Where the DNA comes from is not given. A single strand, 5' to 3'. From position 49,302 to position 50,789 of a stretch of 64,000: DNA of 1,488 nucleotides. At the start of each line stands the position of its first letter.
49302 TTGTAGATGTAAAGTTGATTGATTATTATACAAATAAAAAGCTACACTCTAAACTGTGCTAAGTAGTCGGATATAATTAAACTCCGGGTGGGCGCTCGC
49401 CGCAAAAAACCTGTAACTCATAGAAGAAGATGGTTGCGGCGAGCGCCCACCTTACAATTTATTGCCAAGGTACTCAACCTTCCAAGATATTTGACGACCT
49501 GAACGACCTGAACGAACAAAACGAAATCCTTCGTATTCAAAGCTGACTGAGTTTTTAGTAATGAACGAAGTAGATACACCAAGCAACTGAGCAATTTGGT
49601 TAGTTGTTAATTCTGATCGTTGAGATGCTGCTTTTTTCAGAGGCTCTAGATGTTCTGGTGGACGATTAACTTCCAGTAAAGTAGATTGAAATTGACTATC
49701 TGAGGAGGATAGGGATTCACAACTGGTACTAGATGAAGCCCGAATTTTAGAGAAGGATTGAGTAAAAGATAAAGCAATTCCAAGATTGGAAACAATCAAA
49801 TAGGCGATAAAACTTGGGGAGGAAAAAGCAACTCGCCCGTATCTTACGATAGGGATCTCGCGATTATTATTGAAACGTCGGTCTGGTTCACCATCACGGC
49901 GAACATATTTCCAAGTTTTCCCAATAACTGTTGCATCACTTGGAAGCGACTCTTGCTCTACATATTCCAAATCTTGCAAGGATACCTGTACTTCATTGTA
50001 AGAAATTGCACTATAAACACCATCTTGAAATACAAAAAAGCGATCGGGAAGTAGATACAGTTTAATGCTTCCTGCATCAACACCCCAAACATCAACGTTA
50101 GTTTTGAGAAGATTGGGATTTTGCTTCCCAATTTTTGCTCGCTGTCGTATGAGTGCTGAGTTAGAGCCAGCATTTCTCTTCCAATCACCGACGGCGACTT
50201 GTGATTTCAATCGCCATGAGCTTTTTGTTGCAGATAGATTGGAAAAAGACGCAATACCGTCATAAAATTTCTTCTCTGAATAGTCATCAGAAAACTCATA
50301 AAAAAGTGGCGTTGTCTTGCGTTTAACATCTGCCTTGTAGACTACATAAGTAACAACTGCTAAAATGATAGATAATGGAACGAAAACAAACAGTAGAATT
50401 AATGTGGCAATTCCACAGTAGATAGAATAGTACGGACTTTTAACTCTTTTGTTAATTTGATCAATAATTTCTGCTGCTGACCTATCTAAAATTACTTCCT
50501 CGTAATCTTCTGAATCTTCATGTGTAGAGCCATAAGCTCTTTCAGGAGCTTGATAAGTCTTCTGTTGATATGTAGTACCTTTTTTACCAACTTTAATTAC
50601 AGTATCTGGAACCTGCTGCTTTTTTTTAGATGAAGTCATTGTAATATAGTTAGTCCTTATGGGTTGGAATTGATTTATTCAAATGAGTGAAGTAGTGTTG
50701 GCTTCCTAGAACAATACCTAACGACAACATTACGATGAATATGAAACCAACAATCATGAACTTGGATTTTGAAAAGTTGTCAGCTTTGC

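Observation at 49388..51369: AT-rich two-gene module of unknown membrane proteins, set off by a strong GC-rich bidirectional hairpin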

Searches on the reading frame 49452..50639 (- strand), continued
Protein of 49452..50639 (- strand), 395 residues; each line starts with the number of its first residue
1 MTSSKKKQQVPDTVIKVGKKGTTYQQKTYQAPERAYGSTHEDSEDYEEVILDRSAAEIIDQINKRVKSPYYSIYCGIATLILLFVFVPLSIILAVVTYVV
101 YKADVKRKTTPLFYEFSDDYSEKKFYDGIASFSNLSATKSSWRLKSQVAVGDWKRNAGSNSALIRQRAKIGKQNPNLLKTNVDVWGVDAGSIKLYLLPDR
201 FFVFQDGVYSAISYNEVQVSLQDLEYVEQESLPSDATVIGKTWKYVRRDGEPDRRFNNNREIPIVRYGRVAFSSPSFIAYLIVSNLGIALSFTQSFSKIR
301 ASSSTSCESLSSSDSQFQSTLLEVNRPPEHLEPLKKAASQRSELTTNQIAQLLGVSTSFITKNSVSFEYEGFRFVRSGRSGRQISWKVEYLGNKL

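Call 77: get_annotated_region(hit=H1, flank=5000)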
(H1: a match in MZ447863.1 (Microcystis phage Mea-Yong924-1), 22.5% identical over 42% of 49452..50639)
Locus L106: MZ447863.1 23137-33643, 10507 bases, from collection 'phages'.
description: Microcystis phage Mea-Yong924-1, complete genome.
organism: Microcystis phage Mea-Yong924-1 (NCBI taxid 2859073)
taxonomy: Viruses; Duplodnaviria; Heunggongvirae; Uroviricota; Caudoviricetes
host: Microcystis sp.; source: -; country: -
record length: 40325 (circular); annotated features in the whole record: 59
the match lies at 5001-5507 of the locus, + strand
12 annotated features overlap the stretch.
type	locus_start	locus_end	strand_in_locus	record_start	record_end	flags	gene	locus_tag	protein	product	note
CDS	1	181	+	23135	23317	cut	-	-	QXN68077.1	hypothetical protein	-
CDS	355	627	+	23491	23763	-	-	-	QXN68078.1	hypothetical protein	-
CDS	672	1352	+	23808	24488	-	-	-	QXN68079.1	hypothetical protein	-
CDS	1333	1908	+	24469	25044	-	-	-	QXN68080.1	polyphosphate kinase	-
CDS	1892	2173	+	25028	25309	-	-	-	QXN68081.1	terminase small subunit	-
CDS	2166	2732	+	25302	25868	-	-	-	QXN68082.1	hypothetical protein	-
CDS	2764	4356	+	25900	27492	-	-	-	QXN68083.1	terminase large subunit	-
CDS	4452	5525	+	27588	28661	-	-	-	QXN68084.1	hypothetical protein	-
CDS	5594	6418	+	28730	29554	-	-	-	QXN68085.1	hypothetical protein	-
CDS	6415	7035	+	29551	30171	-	-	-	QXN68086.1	hypothetical protein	-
CDS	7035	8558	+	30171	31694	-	-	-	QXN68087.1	hypothetical protein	-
CDS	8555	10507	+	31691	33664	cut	-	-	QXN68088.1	hypothetical protein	-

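Call 84: search_protein_families(library=padloc, alignment_id=A4, max_evalue=0.00001)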
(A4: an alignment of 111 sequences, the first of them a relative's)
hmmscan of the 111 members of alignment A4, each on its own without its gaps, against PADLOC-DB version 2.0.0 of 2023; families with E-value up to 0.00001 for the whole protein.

A. member 1, L006:51-2738:+ (896 aa): 0 families

B. families by the number of members that match (of 111 scanned): 147 families (the first 25 are shown)
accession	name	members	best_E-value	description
PDLC02919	HEAT-ARM_XIII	3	5.6e-32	-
PDLC03839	LeoA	2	1.3e-15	-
PDLC04134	mad2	2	4.2e-15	mads_2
PDLC03841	LeoBC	2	8.1e-14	-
PDLC00734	PycC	2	6.1e-13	Pycsar cyclase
PDLC02369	PycC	2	5.9e-09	-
PDLC04027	PD-T4-2_A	1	4.8e-153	-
PDLC04044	PD-T4-6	1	9.3e-126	-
PDLC04062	PD-T4-6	1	2.8e-122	-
PDLC04045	PD-T4-6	1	4.2e-84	-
PDLC04051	PD-T4-6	1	8.5e-84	-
PDLC03877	NsnA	1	3.6e-56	-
PDLC04028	PD-T4-2_B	1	7.5e-51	-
PDLC01039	Csx1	1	1.6e-49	found elsewhere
PDLC02387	pAgo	1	3.5e-48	-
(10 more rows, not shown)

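Call 86: find_encoding_contigs(protein=P0105, flank=8000, max_places=1)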
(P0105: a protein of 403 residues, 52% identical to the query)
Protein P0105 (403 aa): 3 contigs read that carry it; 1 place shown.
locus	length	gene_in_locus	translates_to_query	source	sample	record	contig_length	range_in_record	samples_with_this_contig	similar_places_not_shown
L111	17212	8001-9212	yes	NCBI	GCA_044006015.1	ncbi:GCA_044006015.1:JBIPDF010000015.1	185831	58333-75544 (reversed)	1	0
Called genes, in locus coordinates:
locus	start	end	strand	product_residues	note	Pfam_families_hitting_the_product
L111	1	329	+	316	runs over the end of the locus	PF01297:ZnuA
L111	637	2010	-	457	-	PF00232:Glyco_hydro_1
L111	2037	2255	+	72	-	-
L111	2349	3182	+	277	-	PF03982:DAGAT (weak), PF01553:Acyltransferase (weak)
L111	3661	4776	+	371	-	PF13439:Glyco_transf_4, PF13579:Glyco_trans_4_4, PF00534:Glycos_transf_1, PF13692:Glyco_trans_1_4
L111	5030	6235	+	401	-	PF01385:OrfB_IS605, PF07282:Cas12f1-like_TNB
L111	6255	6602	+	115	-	-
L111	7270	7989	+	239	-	-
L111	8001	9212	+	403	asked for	-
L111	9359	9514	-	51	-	PF04255:DUF433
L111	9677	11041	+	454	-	PF00009:GTP_EFTU (faint), PF00350:Dynamin_N (weak), PF01926:MMR_HSR1, PF02421:FeoB_N, PF04548:AIG1 (weak), PF05128:DUF697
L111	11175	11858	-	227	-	-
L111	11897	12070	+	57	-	-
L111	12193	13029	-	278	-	PF01479:S4, PF01728:FtsJ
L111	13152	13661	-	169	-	PF00502:Phycobilisome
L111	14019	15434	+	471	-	PF03951:Gln-synt_N, PF00120:Gln-synt_C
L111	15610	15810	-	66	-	-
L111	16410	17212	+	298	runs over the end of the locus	PF04305:DUF455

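Call 87: find_encoding_contigs(protein=P0096, flank=8000, max_places=1)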
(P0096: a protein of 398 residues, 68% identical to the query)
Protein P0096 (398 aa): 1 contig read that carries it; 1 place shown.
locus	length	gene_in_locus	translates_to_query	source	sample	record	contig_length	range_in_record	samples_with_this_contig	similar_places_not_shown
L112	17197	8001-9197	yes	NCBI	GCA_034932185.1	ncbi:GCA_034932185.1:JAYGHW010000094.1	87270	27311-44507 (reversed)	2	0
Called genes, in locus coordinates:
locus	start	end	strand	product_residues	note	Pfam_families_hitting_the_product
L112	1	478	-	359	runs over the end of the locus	-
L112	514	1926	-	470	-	PF00224:PK, PF02887:PK_C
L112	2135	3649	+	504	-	PF00370:FGGY_N, PF02782:FGGY_C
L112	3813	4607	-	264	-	PF02654:CobS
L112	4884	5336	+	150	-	-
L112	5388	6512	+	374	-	PF01702:TGT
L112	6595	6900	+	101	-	-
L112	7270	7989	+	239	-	-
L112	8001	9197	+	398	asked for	-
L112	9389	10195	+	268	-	-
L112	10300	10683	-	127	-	-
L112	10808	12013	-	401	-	PF00155:Aminotran_1_2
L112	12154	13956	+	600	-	PF00587:tRNA-synt_2b, PF04073:tRNA_edit (weak), PF03129:HGTP_anticodon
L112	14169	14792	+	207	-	PF12766:Pyridox_oxase_2, PF01243:PNPOx_N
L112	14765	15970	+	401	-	PF14907:NTP_transf_5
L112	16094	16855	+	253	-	PF00702:Hydrolase, PF13419:HAD_2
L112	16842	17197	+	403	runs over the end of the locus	PF01266:DAO (faint), PF03486:HI0933_like, PF07992:Pyr_redox_2 (faint), PF22780:HI0933_like_1st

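Call 90: fold_search(model_id=the predicted structure, library=pdb)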
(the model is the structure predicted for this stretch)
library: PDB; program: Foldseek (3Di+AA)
matches with E <= 10: 458; with E <= 0.001: 0
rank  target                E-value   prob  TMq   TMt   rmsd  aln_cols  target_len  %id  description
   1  1btk_A                4.2e-02  0.82  0.16  0.34  11.5       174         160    4  PH DOMAIN AND BTK MOTIF FROM BRUTON'S TYROSINE KINASE MUTANT R28C (released 1997-09-17)
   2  6tse_A                5.2e-02  0.82  0.17  0.33  11.9       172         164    6  Crystal Structure of 1-methylindoline-2,3-dione covalently bound to the PH domain of Bruton's tyrosine kinase mutant R (released 2020-11-25)
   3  6yyf_A                5.5e-02  0.72  0.15  0.32  12.4       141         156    8  Crystal Structure of 5-chloroindoline-2,3-dione covalently bound to the PH domain of Bruton's tyrosine kinase mutant R (released 2021-05-12)
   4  6yyg_B                7.6e-02  0.69  0.15  0.33  12.2       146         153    5  Crystal Structure of 5-(trifluoromethoxy)indoline-2,3-dione covalently bound to the PH domain of Bruton's tyrosine kin (released 2021-05-12)
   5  7pi1_BBB              8.9e-02  0.06  0.09  0.09  22.9       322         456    9  Bacillus subtilis PabB (released 2022-09-07)
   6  4chj                  1.1e-01  0.57  0.15  0.37   9.4       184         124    8  Structure of Inner Membrane Complex (IMC) Sub-compartment Protein 3 (ISP3) from Toxoplasma gondii (released 2014-04-09)
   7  6tse_B                1.3e-01  0.54  0.15  0.32  12.1       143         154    6  Crystal Structure of 1-methylindoline-2,3-dione covalently bound to the PH domain of Bruton's tyrosine kinase mutant R (released 2020-11-25)
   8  6tvn_A                1.4e-01  0.66  0.17  0.35  11.0       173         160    6  Crystal Structure of 5-bromoindoline-2,3-dione covalently bound to the PH domain of Bruton's tyrosine kinase (released 2020-11-25)
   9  6tt2_B                1.4e-01  0.51  0.15  0.31  10.9       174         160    6  The PH domain of Bruton's tyrosine kinase mutant R28C (released 2020-11-25)
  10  2dhk_MODEL_1_A        1.4e-01  0.82  0.15  0.44  12.1       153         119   11  Solution structure of the PH domain of TBC1 domain family member 2 protein from human (released 2006-09-24)
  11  6yyg_A                1.4e-01  0.54  0.15  0.31  11.6       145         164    8  Crystal Structure of 5-(trifluoromethoxy)indoline-2,3-dione covalently bound to the PH domain of Bruton's tyrosine kin (released 2021-05-12)
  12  6tuh_B                1.5e-01  0.57  0.16  0.33   8.9       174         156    6  PH domain of Bruton's tyrosine kinase bound to compound 1 (released 2020-11-25)
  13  7qu9_B                1.5e-01  0.06  0.10  0.09  22.7       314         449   11  Structure of aminodeoxychorismate synthase component 1 (PabB) from Bacillus subtilis spizizenii. (released 2023-01-25)
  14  6tvn_C                1.6e-01  0.60  0.16  0.34  11.0       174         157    4  Crystal Structure of 5-bromoindoline-2,3-dione covalently bound to the PH domain of Bruton's tyrosine kinase (released 2020-11-25)
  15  6new                  1.7e-01  0.25  0.14  0.14  10.8       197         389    8  Apo structure of the activated truncation of Vav1 (released 2019-12-25)
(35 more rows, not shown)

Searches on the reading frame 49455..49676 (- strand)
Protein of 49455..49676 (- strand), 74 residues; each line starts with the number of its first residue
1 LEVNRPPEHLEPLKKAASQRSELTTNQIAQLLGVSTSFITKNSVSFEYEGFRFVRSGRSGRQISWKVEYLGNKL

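Call 73: search_solved_structures(query=A3, max_evalue=10, show_alignments=3)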
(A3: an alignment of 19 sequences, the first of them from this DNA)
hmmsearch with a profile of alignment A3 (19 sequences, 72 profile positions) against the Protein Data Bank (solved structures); distinct sequences matched with E-value up to 10: 30.
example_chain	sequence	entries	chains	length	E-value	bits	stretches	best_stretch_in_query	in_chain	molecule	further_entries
3tgn_A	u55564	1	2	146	0.0079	19.1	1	19-51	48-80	Adc operon repressor AdcR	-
6nud_A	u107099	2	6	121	0.1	15.5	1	4-38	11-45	CRISPR system Cms protein Csm2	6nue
5jlu_A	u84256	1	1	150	0.11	15.4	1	19-45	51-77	Adhesin competence repressor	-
5jls_A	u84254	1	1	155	0.12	15.3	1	19-45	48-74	Adhesin competence repressor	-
9no4_C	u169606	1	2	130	0.17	14.8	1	4-38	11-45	CRISPR system Cms protein Csm2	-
9nq7_D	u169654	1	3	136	0.18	14.7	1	4-38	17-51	CRISPR system Cms protein Csm2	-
1mkm_A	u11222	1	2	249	0.23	14.4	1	4-56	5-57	IclR transcriptional regulator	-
4cyd_A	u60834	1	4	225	0.25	14.3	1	17-51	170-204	PROBABLE TRANSCRIPTION REGULATOR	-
4byy_A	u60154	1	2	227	0.25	14.3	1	17-51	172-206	TRANSCRIPTIONAL REGULATOR, CRP/FNR FAMILY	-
3r6s_A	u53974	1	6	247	0.29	14.1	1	17-51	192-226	transcription regulator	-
9atx_A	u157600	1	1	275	0.39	13.7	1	3-42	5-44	Capsule synthesis positive regulator AcpB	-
1q1h_A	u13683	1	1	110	0.43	13.5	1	9-58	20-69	Transcription Factor E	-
6huy_A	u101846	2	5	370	0.51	13.3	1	8-41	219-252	Coenzyme F420-dependent N(5),N(10)-methenyltetrahydromethanopterin reductase-related prote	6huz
2mez_A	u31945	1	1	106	0.52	13.3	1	6-40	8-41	Multiprotein Bridging Factor (MBP-like)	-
2ef8_A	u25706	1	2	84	0.54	13.2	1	14-47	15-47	Putative transcription factor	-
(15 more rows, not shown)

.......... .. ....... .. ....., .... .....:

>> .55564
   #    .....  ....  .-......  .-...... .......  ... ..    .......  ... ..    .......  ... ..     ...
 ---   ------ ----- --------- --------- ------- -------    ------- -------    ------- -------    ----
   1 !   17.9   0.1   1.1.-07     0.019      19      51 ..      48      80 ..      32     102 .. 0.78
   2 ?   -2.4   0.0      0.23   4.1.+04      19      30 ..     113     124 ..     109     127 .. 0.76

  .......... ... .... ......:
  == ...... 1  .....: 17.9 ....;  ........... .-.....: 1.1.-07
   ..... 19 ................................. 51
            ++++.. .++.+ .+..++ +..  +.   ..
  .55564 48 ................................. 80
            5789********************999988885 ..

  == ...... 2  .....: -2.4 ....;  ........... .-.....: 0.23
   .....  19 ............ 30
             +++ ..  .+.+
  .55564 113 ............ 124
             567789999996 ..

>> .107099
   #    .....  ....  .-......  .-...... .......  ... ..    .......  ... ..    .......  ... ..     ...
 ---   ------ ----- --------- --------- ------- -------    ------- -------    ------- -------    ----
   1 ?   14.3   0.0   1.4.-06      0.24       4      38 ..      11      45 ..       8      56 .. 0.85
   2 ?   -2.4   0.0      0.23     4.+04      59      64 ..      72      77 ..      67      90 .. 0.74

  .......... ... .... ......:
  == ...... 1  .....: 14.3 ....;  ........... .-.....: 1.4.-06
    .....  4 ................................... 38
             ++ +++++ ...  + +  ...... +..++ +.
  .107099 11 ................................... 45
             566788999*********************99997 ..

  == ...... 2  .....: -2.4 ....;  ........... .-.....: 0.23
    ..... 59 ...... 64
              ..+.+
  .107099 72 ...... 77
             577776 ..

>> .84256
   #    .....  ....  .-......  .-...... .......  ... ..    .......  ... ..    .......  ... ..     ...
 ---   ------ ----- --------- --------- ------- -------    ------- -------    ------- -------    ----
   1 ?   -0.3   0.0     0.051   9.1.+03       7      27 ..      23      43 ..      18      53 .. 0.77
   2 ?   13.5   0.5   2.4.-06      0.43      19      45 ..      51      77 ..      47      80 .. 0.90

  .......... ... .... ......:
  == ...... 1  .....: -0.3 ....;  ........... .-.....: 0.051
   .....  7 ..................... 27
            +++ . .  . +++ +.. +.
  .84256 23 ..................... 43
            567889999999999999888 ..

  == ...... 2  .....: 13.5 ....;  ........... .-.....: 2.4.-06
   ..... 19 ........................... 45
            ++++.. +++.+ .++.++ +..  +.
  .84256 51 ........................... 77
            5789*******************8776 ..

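Call 74: search_protein_families(library=pfam, alignment_id=A3, max_evalue=1)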
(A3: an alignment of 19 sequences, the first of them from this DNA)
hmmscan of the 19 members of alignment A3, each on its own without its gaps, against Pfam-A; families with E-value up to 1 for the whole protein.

A. member 1, seq(74 aa): 6 families
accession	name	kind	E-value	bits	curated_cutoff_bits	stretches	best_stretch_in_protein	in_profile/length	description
PF01418.23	HTH_6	-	0.00021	21.6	28.3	1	11-53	23-65/77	Helix-turn-helix domain, rpiR family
PF08279.18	HTH_11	-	0.035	14.4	25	1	18-41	11-34/55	HTH domain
PF13551.12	HTH_29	-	0.053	14.1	28.1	1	18-62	10-53/64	Winged helix-turn helix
PF13384.12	HTH_23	-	0.12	12.7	24.6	1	22-39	17-34/50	Homeodomain-like domain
PF12728.13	HTH_17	-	0.14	12.8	27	1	23-39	2-18/51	Helix-turn-helix domain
PF13560.12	HTH_31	-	0.18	12.6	27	1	19-40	11-32/64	Helix-turn-helix domain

B. families by the number of members that match (of 19 scanned): 34 families (the first 25 are shown)
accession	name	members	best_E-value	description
PF01418.23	HTH_6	18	8e-05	Helix-turn-helix domain, rpiR family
PF13551.12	HTH_29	13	2.7e-05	Winged helix-turn helix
PF13384.12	HTH_23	12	5e-05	Homeodomain-like domain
PF12728.13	HTH_17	12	0.0045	Helix-turn-helix domain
PF01325.25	Fe_dep_repress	8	0.0033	Iron dependent repressor, N-terminal DNA binding domain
PF08279.18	HTH_11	7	0.019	HTH domain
PF01022.26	HTH_5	6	0.0039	Bacterial regulatory protein, arsR family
PF09339.16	HTH_IclR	5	0.00071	IclR helix-turn-helix domain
PF20432.4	Xre-like-HTH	4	0.0034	Antitoxin Xre-like helix-turn-helix domain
PF12840.13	HTH_20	4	0.0061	Helix-turn-helix domain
PF01047.28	MarR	4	0.0099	MarR family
PF04545.22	Sigma70_r4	4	0.061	Sigma-70, region 4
PF13560.12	HTH_31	4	0.086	Helix-turn-helix domain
PF12802.13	MarR_2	3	0.00051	MarR family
PF08281.18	Sigma70_r4_2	3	0.0079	Sigma-70, region 4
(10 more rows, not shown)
